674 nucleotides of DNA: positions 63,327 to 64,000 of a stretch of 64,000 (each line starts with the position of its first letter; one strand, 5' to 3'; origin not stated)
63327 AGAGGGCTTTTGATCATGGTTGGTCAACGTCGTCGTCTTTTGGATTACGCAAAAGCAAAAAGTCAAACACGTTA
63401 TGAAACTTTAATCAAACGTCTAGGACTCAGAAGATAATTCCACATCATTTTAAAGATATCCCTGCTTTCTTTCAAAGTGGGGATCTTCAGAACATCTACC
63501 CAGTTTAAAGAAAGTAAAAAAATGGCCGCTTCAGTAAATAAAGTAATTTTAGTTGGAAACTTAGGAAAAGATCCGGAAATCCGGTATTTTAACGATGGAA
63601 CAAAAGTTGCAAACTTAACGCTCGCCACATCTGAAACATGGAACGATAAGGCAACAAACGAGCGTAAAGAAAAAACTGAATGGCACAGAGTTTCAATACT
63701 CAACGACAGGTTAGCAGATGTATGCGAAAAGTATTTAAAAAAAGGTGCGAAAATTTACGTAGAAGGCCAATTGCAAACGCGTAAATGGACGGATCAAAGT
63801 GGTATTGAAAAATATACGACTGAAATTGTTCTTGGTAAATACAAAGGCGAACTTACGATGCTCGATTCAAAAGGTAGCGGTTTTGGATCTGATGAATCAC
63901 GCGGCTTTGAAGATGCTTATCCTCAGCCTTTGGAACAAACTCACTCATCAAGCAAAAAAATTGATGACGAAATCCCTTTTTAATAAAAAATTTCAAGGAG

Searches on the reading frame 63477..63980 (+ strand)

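Call 81: search_protein_families(library=pfam, proteins=[window:63477-63980:+], max_evalue=0.00001)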
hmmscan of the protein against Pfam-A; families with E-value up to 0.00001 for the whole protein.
window:63477-63980:+ (168 aa): 1 family
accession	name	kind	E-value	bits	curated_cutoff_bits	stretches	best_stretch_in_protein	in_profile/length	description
PF00436.31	SSB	-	1.6e-35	121.7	26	1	20-120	1-99/104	Single-strand binding protein family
